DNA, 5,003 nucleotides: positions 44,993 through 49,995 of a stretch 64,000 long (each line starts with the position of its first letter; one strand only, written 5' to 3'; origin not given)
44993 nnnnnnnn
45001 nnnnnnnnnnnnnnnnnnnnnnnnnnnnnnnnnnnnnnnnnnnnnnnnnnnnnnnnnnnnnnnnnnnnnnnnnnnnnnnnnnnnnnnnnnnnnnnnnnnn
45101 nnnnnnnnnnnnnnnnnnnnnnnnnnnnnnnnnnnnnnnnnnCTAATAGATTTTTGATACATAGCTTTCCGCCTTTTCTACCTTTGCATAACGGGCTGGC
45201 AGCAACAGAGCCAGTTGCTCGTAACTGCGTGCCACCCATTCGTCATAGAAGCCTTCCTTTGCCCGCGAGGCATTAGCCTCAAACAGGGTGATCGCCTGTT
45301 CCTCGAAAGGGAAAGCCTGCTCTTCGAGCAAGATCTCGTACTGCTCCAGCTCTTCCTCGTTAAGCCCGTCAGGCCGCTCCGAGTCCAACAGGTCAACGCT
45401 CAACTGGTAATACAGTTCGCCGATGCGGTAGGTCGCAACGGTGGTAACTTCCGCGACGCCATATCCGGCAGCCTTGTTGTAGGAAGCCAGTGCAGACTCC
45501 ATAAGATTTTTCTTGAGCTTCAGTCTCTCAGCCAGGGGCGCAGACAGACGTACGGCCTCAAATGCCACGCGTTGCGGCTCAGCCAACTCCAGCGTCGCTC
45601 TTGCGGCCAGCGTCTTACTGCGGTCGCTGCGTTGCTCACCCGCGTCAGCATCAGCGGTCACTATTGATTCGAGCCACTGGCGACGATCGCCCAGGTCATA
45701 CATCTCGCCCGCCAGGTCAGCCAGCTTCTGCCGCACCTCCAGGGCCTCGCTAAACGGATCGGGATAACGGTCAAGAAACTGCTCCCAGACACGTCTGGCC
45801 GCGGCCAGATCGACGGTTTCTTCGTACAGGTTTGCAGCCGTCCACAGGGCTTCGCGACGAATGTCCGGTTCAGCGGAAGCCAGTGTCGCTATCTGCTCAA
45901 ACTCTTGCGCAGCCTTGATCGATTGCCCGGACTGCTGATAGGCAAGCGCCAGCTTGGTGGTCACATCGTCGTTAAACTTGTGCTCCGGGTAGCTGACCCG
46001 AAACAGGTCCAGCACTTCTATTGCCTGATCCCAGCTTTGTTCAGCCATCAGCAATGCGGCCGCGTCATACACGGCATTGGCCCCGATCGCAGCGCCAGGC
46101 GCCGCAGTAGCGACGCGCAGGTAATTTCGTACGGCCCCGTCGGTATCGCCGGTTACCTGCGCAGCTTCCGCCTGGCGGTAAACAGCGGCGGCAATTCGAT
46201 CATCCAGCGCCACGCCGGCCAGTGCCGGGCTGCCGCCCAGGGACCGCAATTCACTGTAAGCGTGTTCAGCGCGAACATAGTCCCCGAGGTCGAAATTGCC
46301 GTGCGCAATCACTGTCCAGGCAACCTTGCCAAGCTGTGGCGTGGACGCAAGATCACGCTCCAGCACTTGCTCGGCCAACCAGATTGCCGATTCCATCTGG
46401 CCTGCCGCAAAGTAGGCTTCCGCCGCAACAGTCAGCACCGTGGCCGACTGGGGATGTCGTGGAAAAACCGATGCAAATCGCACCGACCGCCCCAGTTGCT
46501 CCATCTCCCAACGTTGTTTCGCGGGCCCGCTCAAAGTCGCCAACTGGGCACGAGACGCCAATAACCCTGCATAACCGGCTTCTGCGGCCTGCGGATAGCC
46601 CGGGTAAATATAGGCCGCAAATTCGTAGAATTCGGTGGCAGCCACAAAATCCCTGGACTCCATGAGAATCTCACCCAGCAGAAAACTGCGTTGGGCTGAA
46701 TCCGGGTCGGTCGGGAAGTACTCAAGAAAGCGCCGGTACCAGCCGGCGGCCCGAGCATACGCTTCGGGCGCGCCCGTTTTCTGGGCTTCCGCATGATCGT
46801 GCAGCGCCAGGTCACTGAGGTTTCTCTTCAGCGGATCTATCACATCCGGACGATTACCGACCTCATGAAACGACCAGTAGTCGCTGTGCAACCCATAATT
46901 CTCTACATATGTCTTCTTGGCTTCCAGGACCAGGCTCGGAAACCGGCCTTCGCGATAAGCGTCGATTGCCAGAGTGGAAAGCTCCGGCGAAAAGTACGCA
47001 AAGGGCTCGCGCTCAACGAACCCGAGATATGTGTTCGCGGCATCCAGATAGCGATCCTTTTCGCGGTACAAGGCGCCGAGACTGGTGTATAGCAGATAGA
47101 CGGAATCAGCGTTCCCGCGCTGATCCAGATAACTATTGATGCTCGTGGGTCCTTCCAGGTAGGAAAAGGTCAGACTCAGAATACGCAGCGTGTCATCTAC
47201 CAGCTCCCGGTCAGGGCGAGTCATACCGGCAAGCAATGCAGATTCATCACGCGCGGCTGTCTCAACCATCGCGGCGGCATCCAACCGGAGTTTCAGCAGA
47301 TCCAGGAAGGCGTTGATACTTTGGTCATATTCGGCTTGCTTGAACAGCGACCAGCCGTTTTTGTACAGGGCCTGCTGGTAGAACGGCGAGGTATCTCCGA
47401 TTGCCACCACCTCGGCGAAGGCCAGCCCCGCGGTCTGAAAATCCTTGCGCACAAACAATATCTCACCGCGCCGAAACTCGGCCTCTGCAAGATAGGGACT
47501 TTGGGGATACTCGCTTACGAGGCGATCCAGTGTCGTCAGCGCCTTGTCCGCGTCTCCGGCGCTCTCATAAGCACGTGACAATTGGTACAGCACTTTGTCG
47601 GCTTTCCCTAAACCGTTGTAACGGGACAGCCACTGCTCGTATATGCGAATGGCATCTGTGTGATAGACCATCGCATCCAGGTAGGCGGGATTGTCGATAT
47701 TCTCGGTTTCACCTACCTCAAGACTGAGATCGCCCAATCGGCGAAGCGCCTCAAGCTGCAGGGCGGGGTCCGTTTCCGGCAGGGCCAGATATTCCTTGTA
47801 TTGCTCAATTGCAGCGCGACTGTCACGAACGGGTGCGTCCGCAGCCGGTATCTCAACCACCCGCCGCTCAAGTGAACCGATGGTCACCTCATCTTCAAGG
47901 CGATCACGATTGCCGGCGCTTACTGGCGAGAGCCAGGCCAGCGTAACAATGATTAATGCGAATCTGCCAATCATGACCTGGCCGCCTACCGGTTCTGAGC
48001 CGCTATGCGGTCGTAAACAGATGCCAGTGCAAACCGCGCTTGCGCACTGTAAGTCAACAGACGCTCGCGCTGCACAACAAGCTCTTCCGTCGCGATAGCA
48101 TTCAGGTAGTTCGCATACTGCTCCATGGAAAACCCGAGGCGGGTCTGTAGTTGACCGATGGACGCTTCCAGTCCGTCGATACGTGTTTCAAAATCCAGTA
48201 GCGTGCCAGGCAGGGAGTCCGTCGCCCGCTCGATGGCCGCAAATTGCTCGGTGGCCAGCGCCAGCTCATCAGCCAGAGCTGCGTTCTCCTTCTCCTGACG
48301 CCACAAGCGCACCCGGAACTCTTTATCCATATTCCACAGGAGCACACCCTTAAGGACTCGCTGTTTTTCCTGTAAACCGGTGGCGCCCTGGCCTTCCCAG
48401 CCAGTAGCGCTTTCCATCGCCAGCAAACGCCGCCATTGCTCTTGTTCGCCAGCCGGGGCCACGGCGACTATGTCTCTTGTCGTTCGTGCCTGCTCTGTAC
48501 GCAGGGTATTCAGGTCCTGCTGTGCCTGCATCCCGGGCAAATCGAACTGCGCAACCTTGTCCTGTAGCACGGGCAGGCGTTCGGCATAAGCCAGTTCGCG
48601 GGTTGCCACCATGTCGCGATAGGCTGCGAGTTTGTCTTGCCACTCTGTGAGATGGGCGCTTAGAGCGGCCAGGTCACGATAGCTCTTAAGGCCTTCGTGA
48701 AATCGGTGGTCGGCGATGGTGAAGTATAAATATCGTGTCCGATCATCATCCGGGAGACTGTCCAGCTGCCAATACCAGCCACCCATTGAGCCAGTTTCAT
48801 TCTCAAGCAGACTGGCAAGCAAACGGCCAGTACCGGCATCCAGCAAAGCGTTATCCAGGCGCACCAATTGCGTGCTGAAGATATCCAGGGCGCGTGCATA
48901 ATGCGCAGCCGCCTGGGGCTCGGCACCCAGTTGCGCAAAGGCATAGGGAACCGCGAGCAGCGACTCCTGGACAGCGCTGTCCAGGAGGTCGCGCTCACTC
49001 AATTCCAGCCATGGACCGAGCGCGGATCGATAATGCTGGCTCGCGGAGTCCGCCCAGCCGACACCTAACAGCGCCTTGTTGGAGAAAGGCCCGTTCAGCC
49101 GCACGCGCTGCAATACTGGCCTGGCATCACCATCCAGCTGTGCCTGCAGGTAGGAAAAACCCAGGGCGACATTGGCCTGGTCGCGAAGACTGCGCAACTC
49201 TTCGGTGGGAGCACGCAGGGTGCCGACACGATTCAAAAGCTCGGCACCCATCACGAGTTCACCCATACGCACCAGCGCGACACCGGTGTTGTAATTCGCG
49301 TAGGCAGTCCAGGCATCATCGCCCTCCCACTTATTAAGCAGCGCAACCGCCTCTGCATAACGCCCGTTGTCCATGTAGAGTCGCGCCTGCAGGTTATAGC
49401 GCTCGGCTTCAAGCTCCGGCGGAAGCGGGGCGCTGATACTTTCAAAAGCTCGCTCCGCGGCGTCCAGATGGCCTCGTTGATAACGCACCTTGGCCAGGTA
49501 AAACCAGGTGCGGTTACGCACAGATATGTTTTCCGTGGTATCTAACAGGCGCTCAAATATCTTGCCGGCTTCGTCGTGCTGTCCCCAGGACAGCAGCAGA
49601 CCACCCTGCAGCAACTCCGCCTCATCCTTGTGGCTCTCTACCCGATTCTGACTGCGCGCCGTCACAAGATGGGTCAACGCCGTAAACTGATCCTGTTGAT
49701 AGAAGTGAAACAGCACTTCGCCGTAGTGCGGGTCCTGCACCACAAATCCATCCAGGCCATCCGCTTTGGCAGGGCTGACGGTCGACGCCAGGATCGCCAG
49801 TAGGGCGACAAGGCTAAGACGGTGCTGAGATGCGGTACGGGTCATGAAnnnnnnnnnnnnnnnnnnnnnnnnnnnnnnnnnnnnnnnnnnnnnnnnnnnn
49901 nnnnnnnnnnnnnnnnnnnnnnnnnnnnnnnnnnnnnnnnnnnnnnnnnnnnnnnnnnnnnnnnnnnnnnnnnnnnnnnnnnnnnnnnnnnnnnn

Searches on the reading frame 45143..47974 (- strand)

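Call 65: search_protein_families(library=pfam, proteins=[window:45143-47974:-], max_evalue=0.00001)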
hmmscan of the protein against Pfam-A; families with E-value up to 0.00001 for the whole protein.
window:45143-47974:- (943 aa): 7 families
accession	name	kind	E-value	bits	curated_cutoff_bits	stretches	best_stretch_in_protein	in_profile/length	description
PF13174.12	TPR_6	-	4.5e-17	61.9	26.3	1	128-159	2-33/33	Tetratricopeptide repeat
PF14559.12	TPR_19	-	1.4e-10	41.8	25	0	106-164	8-63/68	Tetratricopeptide repeat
PF13432.12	TPR_16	-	1.5e-10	41.7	32.7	0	130-197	1-65/65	Tetratricopeptide repeat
PF13428.12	TPR_14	-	1.1e-09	38.4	23.5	0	128-163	3-38/44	Tetratricopeptide repeat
PF07719.23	TPR_2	-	6.4e-09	35.7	27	0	127-158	2-33/34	Tetratricopeptide repeat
PF12895.13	ANAPC3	-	5.2e-07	30.3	27.2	0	505-574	20-80/82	Anaphase-promoting complex, cyclosome, subunit 3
PF13424.12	TPR_12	-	4.9e-06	27.1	30.1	0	505-541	39-75/77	Tetratricopeptide repeat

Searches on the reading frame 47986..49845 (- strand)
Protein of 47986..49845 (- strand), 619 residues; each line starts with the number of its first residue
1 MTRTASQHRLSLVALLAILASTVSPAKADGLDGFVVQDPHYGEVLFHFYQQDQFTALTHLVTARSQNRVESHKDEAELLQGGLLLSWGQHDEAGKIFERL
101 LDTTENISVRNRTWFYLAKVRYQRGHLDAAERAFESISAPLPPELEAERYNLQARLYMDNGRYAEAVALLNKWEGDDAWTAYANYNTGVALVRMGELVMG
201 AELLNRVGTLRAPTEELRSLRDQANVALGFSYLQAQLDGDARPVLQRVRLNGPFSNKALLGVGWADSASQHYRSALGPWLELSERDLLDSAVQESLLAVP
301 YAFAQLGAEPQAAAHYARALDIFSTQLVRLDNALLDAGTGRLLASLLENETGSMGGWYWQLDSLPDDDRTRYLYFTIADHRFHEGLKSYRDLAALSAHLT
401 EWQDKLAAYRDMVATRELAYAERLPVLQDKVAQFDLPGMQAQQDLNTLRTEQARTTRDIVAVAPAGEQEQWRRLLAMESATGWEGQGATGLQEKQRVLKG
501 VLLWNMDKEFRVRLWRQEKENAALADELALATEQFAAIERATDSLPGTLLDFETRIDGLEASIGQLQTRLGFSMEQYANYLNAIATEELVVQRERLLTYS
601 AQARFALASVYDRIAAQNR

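Call 65: search_protein_families(library=pfam, proteins=[window:47986-49845:-], max_evalue=0.00001)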
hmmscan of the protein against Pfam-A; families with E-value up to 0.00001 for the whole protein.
window:47986-49845:- (619 aa): 1 family
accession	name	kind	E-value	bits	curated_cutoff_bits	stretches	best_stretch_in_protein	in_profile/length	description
PF14559.12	TPR_19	-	5.8e-06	27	25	0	88-156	5-68/68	Tetratricopeptide repeat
